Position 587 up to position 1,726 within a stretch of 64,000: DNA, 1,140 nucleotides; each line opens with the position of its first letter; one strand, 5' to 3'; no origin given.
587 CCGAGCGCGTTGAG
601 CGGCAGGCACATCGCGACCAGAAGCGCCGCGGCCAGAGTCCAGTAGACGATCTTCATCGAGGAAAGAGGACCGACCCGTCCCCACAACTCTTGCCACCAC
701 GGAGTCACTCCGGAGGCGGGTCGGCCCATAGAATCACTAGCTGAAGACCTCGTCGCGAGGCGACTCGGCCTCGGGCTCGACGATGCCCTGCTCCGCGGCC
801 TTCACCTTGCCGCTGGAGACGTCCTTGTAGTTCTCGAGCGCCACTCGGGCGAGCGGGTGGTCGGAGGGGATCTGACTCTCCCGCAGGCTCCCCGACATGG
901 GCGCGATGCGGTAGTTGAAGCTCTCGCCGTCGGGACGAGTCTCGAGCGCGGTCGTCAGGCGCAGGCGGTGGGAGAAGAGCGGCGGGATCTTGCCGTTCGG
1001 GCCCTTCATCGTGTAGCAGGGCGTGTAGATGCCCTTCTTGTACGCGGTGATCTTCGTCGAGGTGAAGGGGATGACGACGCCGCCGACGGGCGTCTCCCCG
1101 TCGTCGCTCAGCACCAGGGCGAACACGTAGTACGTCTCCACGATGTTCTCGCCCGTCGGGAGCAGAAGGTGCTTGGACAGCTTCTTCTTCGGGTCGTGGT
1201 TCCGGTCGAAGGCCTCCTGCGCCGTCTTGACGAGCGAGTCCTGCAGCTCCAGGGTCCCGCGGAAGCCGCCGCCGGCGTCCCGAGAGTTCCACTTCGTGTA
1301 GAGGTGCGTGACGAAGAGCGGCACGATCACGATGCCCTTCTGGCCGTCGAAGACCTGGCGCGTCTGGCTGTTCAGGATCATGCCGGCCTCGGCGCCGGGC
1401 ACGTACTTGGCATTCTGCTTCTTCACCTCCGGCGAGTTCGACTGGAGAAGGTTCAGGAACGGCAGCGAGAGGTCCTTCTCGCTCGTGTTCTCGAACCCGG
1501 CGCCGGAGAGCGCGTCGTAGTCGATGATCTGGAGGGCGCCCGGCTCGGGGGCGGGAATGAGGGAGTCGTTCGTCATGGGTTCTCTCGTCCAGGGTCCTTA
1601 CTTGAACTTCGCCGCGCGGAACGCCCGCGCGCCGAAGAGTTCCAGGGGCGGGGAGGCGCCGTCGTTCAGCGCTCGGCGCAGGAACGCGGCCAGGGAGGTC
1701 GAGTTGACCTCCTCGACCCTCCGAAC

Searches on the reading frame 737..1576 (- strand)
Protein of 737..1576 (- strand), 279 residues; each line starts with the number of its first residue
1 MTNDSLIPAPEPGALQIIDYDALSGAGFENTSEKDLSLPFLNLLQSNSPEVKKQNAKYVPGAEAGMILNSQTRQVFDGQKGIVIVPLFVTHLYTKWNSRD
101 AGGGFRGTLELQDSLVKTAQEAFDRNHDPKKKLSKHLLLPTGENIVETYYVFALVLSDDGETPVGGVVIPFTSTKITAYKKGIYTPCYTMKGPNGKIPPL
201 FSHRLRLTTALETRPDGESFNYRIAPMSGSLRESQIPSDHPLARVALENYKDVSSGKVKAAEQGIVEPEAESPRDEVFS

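Call 43: find_encoding_contigs(protein=window:737-1576:-, flank=10000, max_places=3)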
Protein window:737-1576:- (279 aa): 1 contig read that carries it; 1 place shown.
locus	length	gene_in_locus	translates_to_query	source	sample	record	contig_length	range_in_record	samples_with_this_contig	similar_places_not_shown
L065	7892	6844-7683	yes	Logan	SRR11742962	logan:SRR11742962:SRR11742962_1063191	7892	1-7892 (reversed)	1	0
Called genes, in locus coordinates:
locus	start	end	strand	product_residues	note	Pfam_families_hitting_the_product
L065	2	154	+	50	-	?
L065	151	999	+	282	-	PF09931:Phage_phiJL001_Gp84_N, PF09356:Phage_BR0599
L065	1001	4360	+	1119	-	PF13550:Phage-tail_3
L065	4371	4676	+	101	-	-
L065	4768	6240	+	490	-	PF00176:SNF2-rel_dom, PF00271:Helicase_C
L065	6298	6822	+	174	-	PF23984:DUF7307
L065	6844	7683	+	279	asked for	PF23977:Pam3_Gp34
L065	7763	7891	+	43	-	?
